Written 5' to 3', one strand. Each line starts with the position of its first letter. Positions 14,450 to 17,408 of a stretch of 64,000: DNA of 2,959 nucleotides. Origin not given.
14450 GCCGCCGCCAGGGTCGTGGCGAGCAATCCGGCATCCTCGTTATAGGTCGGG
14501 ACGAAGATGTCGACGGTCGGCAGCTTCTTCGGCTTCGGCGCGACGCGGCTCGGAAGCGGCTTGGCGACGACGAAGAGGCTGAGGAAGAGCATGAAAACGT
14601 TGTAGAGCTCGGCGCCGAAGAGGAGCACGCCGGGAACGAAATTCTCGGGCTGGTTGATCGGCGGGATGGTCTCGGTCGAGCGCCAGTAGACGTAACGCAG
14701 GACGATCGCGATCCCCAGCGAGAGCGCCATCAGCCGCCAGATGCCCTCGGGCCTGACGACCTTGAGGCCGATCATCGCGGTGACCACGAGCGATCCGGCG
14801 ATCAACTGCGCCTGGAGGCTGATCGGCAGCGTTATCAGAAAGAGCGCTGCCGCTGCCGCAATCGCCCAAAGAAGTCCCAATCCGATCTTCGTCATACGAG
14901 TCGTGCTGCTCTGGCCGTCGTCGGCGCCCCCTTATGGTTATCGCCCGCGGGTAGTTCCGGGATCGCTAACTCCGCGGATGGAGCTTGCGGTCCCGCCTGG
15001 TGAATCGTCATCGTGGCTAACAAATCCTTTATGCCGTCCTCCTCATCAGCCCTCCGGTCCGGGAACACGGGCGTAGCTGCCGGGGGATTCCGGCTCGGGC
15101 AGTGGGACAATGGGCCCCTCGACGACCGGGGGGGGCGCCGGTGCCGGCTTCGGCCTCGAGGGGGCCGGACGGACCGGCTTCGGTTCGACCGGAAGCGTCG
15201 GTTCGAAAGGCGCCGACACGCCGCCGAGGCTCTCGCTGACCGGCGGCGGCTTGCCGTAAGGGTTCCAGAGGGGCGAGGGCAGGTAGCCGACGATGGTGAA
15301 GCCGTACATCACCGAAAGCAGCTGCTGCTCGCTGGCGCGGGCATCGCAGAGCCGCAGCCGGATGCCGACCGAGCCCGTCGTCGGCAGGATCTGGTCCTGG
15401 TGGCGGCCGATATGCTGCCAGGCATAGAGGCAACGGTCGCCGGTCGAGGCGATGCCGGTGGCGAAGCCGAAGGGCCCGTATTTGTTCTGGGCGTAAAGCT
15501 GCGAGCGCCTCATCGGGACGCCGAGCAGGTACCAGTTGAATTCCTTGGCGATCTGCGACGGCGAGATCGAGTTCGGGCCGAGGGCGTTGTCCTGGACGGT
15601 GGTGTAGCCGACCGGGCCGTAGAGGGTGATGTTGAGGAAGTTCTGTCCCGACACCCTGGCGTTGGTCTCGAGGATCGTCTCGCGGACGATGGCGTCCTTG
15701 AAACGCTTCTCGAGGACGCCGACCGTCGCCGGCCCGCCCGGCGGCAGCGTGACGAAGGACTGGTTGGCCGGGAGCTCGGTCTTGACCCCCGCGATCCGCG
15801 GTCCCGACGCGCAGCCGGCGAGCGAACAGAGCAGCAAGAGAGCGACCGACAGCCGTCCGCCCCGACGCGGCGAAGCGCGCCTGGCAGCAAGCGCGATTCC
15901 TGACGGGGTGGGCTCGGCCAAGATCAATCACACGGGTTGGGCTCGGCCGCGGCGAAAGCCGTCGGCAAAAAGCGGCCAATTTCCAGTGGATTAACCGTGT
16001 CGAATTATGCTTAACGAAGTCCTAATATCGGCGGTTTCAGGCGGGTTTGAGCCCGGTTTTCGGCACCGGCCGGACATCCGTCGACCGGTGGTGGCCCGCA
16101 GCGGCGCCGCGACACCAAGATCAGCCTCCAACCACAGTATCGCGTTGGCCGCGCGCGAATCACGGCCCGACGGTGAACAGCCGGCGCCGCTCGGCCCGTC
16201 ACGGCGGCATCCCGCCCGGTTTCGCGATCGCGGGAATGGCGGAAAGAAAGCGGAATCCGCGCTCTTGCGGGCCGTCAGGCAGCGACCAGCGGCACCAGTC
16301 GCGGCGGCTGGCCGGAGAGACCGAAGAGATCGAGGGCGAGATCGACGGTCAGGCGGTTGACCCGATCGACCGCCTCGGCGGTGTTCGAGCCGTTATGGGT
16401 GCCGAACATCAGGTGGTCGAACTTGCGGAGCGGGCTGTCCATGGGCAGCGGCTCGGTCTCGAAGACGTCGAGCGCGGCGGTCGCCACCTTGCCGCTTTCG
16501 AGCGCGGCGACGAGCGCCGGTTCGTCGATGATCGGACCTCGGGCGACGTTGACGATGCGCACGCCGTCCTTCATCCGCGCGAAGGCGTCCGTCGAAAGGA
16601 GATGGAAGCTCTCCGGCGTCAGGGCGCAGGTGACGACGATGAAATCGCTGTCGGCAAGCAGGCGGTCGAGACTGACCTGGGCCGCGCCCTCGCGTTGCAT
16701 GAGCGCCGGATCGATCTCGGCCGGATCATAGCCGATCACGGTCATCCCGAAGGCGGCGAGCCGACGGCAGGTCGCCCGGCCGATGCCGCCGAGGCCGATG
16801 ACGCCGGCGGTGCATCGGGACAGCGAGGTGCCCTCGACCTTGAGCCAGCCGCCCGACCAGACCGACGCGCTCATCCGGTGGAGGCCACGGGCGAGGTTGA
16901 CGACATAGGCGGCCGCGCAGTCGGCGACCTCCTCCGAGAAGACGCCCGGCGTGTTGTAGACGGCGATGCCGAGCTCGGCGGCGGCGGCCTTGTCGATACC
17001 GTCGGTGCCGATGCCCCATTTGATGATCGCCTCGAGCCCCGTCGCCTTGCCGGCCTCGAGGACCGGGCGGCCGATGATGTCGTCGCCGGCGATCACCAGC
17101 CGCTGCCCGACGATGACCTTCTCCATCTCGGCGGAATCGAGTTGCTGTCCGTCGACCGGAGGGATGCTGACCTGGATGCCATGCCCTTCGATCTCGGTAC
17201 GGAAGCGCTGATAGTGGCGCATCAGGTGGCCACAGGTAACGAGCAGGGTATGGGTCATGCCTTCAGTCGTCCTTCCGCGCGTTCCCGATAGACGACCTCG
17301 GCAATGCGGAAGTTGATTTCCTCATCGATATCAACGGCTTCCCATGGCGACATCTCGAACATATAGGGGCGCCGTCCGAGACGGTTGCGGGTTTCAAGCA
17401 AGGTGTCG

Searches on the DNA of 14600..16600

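Call 78: search_rna_families(source=window, start=14600, end=16600, threshold=evalue, max_evalue=1)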
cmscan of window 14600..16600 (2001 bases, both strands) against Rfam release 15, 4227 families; matches with E-value up to 1: 0.
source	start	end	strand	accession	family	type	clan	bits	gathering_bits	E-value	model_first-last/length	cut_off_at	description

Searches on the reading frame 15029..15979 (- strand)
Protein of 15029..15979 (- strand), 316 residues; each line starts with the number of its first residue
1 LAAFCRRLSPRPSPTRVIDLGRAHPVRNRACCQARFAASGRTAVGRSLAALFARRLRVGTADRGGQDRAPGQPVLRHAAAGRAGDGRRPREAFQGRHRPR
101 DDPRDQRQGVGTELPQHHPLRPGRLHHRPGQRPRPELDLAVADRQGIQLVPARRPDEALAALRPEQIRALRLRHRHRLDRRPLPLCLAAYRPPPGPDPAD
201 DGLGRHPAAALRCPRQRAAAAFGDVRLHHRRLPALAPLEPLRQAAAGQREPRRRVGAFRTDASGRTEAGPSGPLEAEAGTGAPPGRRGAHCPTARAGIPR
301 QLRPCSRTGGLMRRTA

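Call 9: search_protein_families(library=pfam, proteins=[window:15029-15979:-], max_evalue=0.001)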
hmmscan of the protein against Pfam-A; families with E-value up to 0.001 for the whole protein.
window:15029-15979:- (316 aa): 0 families

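Call 29: search_protein_families(library=ncbifam, proteins=[window:15046-15927:-], max_evalue=0.001)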
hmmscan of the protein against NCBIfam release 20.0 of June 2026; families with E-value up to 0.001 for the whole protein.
window:15046-15927:- (293 aa): 0 families

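Call 62: search_protein_families(library=pfam, proteins=[window:15046-15927:-], max_evalue=5)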
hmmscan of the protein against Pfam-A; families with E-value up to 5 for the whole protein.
window:15046-15927:- (293 aa): 1 family
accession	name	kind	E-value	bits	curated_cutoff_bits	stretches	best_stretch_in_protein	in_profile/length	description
PF17038.10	CBP_BcsN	-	5e-57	192.8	25.6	1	61-240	4-185/186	Cellulose biosynthesis protein BcsN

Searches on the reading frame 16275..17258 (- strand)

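Call 9: search_protein_families(library=pfam, proteins=[window:16275-17258:-], max_evalue=0.001)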
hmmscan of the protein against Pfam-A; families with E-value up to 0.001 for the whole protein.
window:16275-17258:- (327 aa): 2 families
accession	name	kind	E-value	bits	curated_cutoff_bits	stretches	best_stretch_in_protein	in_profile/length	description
PF02826.25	2-Hacid_dh_C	-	1.3e-54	184.7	25.1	1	117-290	2-178/178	D-isomer specific 2-hydroxyacid dehydrogenase, NAD binding domain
PF00389.36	2-Hacid_dh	-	1.7e-13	50.9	24.6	1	54-307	43-119/134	D-isomer specific 2-hydroxyacid dehydrogenase, catalytic domain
